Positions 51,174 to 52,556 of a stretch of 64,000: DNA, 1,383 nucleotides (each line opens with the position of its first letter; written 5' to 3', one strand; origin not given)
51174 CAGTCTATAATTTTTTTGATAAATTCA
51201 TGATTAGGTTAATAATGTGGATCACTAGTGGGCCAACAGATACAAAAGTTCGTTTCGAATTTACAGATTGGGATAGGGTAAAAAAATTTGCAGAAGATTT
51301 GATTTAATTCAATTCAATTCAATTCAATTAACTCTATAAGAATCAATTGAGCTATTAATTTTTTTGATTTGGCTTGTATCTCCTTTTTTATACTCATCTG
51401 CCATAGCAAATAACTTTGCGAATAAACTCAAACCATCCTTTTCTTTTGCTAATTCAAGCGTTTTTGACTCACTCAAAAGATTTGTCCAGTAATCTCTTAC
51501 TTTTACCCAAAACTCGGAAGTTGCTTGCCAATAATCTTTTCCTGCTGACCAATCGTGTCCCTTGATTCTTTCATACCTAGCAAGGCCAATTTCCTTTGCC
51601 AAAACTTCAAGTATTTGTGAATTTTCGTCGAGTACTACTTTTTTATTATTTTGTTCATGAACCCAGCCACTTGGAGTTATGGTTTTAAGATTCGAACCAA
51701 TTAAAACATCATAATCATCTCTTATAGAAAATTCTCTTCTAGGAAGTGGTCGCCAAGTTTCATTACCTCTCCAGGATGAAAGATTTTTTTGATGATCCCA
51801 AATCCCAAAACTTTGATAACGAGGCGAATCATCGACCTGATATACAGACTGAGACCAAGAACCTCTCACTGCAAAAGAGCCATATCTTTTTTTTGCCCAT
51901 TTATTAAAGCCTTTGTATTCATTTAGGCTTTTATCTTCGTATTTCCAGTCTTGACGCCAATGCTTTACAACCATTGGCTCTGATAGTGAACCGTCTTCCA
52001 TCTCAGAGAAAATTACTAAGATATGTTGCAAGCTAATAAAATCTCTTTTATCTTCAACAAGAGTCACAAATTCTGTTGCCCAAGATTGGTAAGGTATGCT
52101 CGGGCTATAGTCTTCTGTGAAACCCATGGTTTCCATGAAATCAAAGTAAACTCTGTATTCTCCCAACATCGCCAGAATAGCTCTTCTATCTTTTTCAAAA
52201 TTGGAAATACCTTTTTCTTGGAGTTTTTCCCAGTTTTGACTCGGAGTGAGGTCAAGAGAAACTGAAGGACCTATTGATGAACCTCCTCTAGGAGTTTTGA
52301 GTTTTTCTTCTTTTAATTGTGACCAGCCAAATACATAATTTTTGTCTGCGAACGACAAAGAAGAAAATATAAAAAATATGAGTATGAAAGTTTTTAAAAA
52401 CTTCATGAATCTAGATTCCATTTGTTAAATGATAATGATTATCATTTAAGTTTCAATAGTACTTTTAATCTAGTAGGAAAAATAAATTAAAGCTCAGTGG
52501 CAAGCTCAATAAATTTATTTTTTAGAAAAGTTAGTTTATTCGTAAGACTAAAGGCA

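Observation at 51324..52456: Fur-controlled, Trp-rich secreted protein of unknown family, tail-to-tail with hemG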

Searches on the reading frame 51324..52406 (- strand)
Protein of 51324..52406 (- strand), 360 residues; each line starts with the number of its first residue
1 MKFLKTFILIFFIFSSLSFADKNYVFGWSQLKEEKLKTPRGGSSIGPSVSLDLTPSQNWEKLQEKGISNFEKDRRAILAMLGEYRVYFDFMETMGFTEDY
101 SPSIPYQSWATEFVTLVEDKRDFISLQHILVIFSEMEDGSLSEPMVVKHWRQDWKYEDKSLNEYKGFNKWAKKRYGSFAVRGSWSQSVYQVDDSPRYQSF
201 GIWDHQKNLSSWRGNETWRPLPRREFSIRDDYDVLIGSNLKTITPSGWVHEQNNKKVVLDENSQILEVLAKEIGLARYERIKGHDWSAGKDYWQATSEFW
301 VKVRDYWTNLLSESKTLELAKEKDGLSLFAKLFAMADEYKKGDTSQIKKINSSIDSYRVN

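Call 4: search_protein_families(library=pfam, proteins=[window:51324-52406:-], max_evalue=1)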
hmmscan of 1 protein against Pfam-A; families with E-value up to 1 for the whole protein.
window:51324-52406:- (360 aa): 2 families
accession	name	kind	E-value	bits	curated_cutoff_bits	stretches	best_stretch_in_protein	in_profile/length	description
PF20311.3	DUF6607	-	4.7e-66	223.4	27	1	64-349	9-284/296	Family of unknown function (DUF6607)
PF12918.12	TcdB_N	-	0.041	14.6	27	1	328-359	10-41/66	TcdB toxin N-terminal helical domain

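Call 5: search_protein_families(library=ncbifam, proteins=[window:51324-52406:-], max_evalue=1)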
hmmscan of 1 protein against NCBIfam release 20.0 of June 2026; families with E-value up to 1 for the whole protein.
window:51324-52406:- (360 aa): 1 family
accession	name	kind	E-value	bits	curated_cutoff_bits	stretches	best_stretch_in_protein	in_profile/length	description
TIGR02786.1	addB_alphas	equivalog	0.11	10.6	486.5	1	276-324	153-201/1024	double-strand break repair protein AddB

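Call 8: search_solved_structures(query=window:51324-52406:-, max_evalue=1)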
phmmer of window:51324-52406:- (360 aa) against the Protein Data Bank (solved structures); distinct sequences matched with E-value up to 1: 1.
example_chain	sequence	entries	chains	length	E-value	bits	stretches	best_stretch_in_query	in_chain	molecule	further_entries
8xjc_A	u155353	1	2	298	1.4e-49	172.3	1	71-337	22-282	haemophore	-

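Call 9: search_solved_structures(query=window:51324-52406:-, max_evalue=10, show_alignments=1)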
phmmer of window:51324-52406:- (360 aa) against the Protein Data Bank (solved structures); distinct sequences matched with E-value up to 10: 1.
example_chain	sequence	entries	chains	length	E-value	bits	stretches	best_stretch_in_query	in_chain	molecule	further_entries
8xjc_A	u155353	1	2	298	1.4e-49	172.3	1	71-337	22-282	haemophore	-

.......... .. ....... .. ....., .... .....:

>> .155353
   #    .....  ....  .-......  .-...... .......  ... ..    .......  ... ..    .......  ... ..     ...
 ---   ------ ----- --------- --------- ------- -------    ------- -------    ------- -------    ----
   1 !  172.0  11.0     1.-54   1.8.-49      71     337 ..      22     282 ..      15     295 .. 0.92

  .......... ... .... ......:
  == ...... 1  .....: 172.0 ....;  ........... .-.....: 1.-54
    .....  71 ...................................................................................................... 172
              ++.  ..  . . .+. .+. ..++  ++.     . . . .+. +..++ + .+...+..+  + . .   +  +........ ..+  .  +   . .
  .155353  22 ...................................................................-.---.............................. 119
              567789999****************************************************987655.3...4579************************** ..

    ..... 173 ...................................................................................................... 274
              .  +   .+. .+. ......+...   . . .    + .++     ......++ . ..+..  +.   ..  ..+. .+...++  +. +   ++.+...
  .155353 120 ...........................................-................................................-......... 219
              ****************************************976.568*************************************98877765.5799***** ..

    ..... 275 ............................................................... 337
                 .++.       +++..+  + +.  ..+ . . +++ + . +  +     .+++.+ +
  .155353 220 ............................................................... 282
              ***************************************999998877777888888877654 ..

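Call 19: find_homologous_proteins(query=window:51324-52406:-, max_evalue=0.00001)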
Query window:51324-52406:- (360 aa): 6559 proteins with E <= 0.00001 among 8000 candidates; the best 120 are listed.
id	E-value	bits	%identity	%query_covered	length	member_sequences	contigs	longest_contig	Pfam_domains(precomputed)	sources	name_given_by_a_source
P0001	1.4e-241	819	100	100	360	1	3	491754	PF20311.4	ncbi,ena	-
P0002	1.1e-240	816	99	100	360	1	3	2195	PF20311.4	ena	-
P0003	5.7e-240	814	99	100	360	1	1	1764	PF20311.4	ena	-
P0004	4.1e-235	798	97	100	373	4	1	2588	PF20311.4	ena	-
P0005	9.3e-218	741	88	100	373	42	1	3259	PF20311.4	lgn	-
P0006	2.9e-216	736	88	100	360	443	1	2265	PF20311.4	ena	-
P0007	4.2e-209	712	86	100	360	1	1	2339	PF20311.4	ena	-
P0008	1.9e-208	710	88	94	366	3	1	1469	PF20311.4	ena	-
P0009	6.9e-207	705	85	97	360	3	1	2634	PF20311.4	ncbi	-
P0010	1.9e-204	697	86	94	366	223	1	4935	PF20311.4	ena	-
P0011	7.4e-204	695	84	96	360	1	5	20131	PF20311.4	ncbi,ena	-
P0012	3.3e-203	693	85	94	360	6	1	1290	PF20311.4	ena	-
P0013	1.1e-202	691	85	94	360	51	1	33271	PF20311.4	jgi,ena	-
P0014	2.7e-200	683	83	94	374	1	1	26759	PF20311.4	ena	-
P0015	1.9e-199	680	81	100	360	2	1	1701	PF20311.4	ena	-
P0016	8.8e-199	678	82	94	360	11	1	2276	PF20311.4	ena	-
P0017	2.9e-179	614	72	100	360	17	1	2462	PF20311.4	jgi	-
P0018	1.1e-144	500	98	63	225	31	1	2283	PF20311.4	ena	-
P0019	1.1e-139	484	60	98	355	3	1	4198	PF20311.4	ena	-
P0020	1.8e-138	480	58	97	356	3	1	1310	PF20311.4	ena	-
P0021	3.0e-138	479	60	94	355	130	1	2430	PF20311.4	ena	-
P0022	5.0e-138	478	58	98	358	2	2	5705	PF20311.4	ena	-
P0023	4.4e-137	475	59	94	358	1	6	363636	PF20311.4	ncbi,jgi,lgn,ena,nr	ncbi:MAG: hypothetical protein P8K73_05550 [Methylophilaceae bacterium]|jgi:hypothetical protein|nr:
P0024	4.9e-137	475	59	98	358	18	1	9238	PF20311.4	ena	-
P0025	8.4e-137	474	58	98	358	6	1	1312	PF20311.4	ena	-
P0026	1.9e-136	473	60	94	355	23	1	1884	PF20311.4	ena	-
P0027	2.7e-136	473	60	93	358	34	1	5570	PF20311.4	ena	-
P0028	3.5e-136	472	57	98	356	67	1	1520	PF20311.4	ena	-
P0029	1.1e-135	471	58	100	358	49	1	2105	PF20311.4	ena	-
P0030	1.2e-135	470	58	97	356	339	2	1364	PF20311.4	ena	-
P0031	2.0e-135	470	60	94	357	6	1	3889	PF20311.4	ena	-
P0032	2.8e-135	469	58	98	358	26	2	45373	PF20311.4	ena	-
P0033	4.4e-135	469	56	97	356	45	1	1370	PF20311.4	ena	-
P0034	9.0e-135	468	56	98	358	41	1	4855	PF20311.4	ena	-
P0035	1.6e-134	467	56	98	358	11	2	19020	PF20311.4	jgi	-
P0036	1.9e-134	466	58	98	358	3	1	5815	PF20311.4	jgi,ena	jgi:hypothetical protein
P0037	3.3e-134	466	59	98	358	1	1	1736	PF20311.4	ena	-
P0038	3.3e-134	466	58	98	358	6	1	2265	PF20311.4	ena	-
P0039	3.5e-134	466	58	94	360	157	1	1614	PF20311.4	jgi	-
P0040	9.1e-134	464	59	98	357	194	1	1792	PF20311.4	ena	-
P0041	9.8e-134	464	58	95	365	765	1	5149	PF20311.4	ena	-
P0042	1.6e-133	463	58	100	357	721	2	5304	PF20311.4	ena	-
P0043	2.3e-133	463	56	98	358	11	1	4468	PF20311.4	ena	-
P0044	3.4e-133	462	58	97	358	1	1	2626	PF20311.4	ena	-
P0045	1.1e-132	461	58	96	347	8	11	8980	PF20311.4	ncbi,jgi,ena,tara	tara:strand:+ start:165 stop:1208 length:1044 start_codon:yes stop_codon:yes gene_type:complete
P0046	1.2e-132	460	56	99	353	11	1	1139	PF20311.4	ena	-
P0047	1.2e-132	460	57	98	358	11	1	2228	PF20311.4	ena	-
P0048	3.1e-132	459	58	98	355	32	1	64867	PF20311.4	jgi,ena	jgi:hypothetical protein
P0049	8.0e-132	458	56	97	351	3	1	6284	PF20311.4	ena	-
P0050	9.4e-132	458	56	98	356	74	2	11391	PF20311.4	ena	-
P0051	1.2e-131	457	58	94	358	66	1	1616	PF20311.4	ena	-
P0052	1.6e-131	457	58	94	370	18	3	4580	PF20311.4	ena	-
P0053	1.9e-131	457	55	96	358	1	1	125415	PF20311.4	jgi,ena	jgi:hypothetical protein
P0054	1.9e-131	457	56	98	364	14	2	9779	PF20311.4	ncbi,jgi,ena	-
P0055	3.2e-131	456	57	98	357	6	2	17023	PF20311.4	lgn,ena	-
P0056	4.1e-131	455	55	96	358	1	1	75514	PF20311.4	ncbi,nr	ncbi:hypothetical protein OAL85_01780 [Methylophilaceae bacterium]|nr:hypothetical protein [Methylop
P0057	4.6e-131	455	56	96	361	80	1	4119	PF20311.4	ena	-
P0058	5.2e-131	455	59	96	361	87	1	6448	PF20311.4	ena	-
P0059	1.6e-130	454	58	98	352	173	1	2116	PF20311.4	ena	-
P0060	2.0e-130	453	56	100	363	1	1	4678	PF20311.4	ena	-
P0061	3.3e-130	452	55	96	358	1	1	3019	PF20311.4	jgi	jgi:hypothetical protein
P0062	4.8e-130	452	58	93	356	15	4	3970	PF20311.4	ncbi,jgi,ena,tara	tara:strand:- start:98 stop:1168 length:1071 start_codon:yes stop_codon:yes gene_type:complete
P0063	5.0e-130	452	58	100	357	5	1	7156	PF20311.4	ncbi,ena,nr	ncbi:MAG: hypothetical protein CML45_02355 [Rhodobacteraceae bacterium]|nr:hypothetical protein [Par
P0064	8.6e-130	451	57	96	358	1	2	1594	PF20311.4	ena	-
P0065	9.7e-130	451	56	98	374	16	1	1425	PF20311.4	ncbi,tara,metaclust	tara:strand:+ start:242 stop:1366 length:1125 start_codon:yes stop_codon:yes gene_type:complete|meta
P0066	1.0e-129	451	56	95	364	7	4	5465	PF20311.4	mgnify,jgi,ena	mgnify:CR=1 FL=1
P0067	1.6e-129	450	59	93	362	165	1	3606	PF20311.4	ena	-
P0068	3.5e-129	449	86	59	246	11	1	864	PF20311.4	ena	-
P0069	5.9e-129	448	57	95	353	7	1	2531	PF20311.4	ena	-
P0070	4.1e-128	446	57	99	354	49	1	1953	PF20311.4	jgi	-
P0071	5.0e-128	445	55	98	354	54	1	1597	PF20311.4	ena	-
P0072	6.1e-128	445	55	98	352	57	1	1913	PF20311.4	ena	-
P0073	1.0e-127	444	57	98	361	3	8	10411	PF20311.4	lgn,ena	-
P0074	1.1e-127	444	57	98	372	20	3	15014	PF20311.4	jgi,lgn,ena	jgi:hypothetical protein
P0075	1.1e-127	444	55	98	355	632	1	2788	PF20311.4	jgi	jgi:hypothetical protein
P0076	1.3e-127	444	55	98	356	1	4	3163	PF20311.4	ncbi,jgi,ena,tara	tara:strand:+ start:1122 stop:2192 length:1071 start_codon:yes stop_codon:yes gene_type:complete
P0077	1.5e-127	444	56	96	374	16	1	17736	PF20311.4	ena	-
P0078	4.1e-127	442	58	93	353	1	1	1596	PF20311.4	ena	-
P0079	4.5e-127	442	58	93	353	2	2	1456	PF20311.4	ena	-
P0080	5.5e-127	442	55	98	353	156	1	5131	PF20311.4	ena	-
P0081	5.5e-127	442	57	93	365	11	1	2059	PF20311.4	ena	-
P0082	5.7e-127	442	54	94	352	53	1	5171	PF20311.4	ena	-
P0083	2.6e-126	440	56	97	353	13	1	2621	PF20311.4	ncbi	-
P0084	7.5e-126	438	54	99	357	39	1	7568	PF20311.4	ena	-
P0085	8.3e-126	438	56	96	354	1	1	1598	PF20311.4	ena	-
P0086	1.2e-125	437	56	99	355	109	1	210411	PF20311.4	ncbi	ncbi:MAG: DUF6607 family protein [Methylophilaceae bacterium]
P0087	3.0e-125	436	54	95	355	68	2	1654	PF20311.4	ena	-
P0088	7.6e-125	435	56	98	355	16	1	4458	PF20311.4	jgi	jgi:hypothetical protein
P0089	9.0e-125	435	53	95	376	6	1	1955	PF20311.4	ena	-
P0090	1.2e-124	434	57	90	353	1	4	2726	PF20311.4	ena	-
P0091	1.4e-124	434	55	94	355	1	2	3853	PF20311.4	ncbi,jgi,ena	-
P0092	2.0e-124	433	56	94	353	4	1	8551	PF20311.4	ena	-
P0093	2.6e-124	433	55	98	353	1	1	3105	PF20311.4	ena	-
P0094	5.9e-124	432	51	98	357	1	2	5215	PF20311.4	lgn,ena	-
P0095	1.8e-123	430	53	98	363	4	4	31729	PF20311.4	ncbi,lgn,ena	-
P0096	2.1e-123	430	56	93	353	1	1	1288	PF20311.4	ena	-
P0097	2.9e-123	430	55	95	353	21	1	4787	PF20311.4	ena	-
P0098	4.7e-123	429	56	93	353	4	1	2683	PF20311.4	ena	-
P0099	6.0e-123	429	56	93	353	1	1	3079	PF20311.4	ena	-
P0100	7.0e-123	428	51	99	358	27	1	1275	PF20311.4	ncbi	-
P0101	1.0e-122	428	56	93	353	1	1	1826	PF20311.4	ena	-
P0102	1.1e-122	428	56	93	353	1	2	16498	PF20311.4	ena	-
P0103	1.1e-122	428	53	99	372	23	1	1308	PF20311.4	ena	-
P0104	1.5e-122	427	56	93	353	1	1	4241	PF20311.4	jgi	-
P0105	2.5e-122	427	55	93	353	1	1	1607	PF20311.4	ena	-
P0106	3.4e-122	426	55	93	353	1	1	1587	PF20311.4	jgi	-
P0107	5.0e-122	426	55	93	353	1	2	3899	PF20311.4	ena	-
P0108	5.4e-122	425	53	98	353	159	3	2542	PF20311.4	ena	-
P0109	9.6e-122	425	55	94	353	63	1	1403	PF20311.4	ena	-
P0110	1.8e-121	424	59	85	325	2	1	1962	PF20311.4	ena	-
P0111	1.9e-121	424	53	99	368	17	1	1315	PF20311.4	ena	-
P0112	2.1e-121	424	54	93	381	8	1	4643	PF20311.4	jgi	jgi:hypothetical protein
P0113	2.5e-121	423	53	93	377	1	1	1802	PF20311.4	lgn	-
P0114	5.6e-121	422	52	99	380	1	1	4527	PF20311.4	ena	-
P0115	1.1e-120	421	55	98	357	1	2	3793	PF20311.4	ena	-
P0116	1.3e-120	421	53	98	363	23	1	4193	PF20311.4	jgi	-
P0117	2.8e-120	420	52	99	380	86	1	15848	PF20311.4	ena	-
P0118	3.6e-120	419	52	99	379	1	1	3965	PF20311.4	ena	-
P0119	4.3e-120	419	52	99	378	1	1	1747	PF20311.4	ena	-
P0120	7.0e-120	419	53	95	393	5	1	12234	PF20311.4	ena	-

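Call 20: find_encoding_contigs(protein=P0001, flank=3000, max_places=3)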
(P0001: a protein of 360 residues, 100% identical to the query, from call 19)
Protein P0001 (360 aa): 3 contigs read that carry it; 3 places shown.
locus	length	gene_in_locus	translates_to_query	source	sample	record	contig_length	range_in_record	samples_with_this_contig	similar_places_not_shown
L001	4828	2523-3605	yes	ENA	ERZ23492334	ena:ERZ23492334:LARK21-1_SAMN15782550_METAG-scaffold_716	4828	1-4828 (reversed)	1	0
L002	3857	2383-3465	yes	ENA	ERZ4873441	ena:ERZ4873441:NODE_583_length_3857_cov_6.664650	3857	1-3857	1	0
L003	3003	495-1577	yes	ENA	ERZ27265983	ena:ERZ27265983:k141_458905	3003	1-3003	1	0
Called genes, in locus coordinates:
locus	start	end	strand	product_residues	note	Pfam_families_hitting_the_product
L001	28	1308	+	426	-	PF05195:AMP_N, PF00557:Peptidase_M24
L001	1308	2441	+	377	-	PF01494:FAD_binding_3, PF08491:SE (weak)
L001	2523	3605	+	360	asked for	PF20311:DUF6607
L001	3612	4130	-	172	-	PF12641:Flavodoxin_3 (weak), PF12724:Flavodoxin_5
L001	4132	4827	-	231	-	?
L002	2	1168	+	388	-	?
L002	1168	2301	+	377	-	PF01494:FAD_binding_3, PF08491:SE (weak)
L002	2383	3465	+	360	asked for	PF20311:DUF6607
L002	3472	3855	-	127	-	?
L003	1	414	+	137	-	?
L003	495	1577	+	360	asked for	PF20311:DUF6607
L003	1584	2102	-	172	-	PF12641:Flavodoxin_3 (weak), PF12724:Flavodoxin_5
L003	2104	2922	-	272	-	PF01218:Coprogen_oxidas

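Call 27: find_related_loci(query=A1, collection=genome_contigs, flank=8000)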
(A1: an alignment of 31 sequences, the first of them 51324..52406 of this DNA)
Query A1 (360 aa) in genome_contigs; peptide patterns used: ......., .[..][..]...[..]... (x = any residue, [..] = any of these).
600 stretches matched a pattern (row limit reached: there are more); 587 encode a relative of the query (tblastn E <= 1e-3); the best 80 are kept; 80 distinct loci.
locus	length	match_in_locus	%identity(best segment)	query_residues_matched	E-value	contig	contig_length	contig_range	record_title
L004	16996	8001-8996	60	21-355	3e-139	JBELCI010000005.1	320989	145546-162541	MAG: OM43 beta proteobacterium isolate REMEI008_ass_megahit_bin.28 k141_2191286, whole genome shotgun sequence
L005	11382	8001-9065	58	1-359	3e-138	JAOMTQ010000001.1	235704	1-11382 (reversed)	Methylophilaceae bacterium isolate AH-273-G03 AH-273-G03_NODE_1, whole genome shotgun sequence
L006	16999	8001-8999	59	20-357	2e-134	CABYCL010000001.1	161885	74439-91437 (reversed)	MAG: uncultured SAR86 cluster bacterium isolate AG-325-P20 genome assembly, contig: AG-325-P20_NODE_1, whole genome shot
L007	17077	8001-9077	57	4-360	4e-132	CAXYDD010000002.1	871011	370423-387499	MAG: uncultured Porticoccus sp. isolate FRAM_RAS_F4_12_1920_1-MAG_11 genome assembly, contig: FRAM_RAS_F4_12_1920_1-c000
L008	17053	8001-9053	57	1-357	1e-131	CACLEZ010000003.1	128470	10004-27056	MAG: uncultured SAR86 cluster bacterium isolate AG-461-M22 genome assembly, contig: AG-461-M22_NODE_3, whole genome shot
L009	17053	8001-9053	55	1-357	1e-129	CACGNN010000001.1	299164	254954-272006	uncultured SAR86 cluster bacterium isolate AG-422-M05 genome assembly, contig: AG-422-M05_NODE_1, whole genome shotgun s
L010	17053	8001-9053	56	2-357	8e-127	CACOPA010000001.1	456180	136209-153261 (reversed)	MAG: uncultured SAR86 cluster bacterium isolate AH-324-F14 genome assembly, contig: AH-324-F14_NODE_1, whole genome shot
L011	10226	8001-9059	53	5-359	3e-126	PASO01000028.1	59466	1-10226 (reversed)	MAG: Gammaproteobacteria bacterium isolate SAT18 261626, whole genome shotgun sequence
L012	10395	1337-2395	53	5-359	3e-126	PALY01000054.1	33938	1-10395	MAG: Deltaproteobacteria bacterium isolate SAT32 307163, whole genome shotgun sequence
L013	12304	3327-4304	54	15-339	2e-118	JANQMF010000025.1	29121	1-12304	MAG: Pseudomonadales bacterium isolate PL25a_bin.88 k99_4310681, whole genome shotgun sequence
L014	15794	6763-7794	54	22-360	1e-117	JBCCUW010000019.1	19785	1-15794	MAG: Pseudomonadota bacterium isolate P01_E01_bin.23 k141_421917_length_19785_cov_10.0000, whole genome shotgun sequence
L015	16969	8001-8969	54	22-342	5e-117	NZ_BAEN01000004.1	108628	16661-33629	Aliiglaciecola lipolytica E3, whole genome shotgun sequence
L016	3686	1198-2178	53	15-342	1e-117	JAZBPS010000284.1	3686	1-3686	MAG: Halieaceae bacterium isolate bin.179 k117_6285622, whole genome shotgun sequence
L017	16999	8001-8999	59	20-357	3e-134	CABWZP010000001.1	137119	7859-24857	MAG: uncultured SAR86 cluster bacterium isolate AG-313-D02 genome assembly, contig: AG-313-D02_NODE_1, whole genome shot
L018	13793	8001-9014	51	21-356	4e-114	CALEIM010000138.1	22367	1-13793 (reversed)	MAG TPA_asm: uncultured Wenzhouxiangella sp. isolate SRR6425777_bin.9_CONCOCT_v1.1_MAG genome assembly, contig: ERZ17674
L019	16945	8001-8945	52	22-337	4e-113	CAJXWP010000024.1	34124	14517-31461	MAG TPA_asm: uncultured Haliea sp. isolate SRR5620817_bin.66_MetaBAT_v2.12.1_MAG genome assembly, contig: NODE_716_lengt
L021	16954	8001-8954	52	22-337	6e-112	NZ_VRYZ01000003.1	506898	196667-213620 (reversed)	Parahaliea aestuarii strain S2-26 NODE_3_length_506898_cov_34.475753, whole genome shotgun sequence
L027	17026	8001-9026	49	23-357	8e-107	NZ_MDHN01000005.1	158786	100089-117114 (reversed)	Alteromonas confluentis strain KCTC 42603 Alteromonas_confluentis_KCTC42603_S13, whole genome shotgun sequence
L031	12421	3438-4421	50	20-342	6e-106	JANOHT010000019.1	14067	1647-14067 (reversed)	MAG: Methylotenera sp. isolate SOY_63_metabat_442 SOY_63_k141_5064172, whole genome shotgun sequence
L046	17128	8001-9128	45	1-360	1e-100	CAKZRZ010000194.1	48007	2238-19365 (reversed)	MAG: uncultured Arenicella sp. isolate L1_Bin_MAXBIN__056_sub_1 genome assembly, contig: c_000000533094, whole genome sh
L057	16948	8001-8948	48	22-338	5e-99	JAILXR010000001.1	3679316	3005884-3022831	MAG: Cellvibrionaceae bacterium isolate PBSAgamm1 PBSAgamm1, whole genome shotgun sequence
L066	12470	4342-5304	48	20-338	2e-97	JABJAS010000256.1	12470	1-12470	MAG: Halieaceae bacterium isolate SI073_bin195 k141_1659219, whole genome shotgun sequence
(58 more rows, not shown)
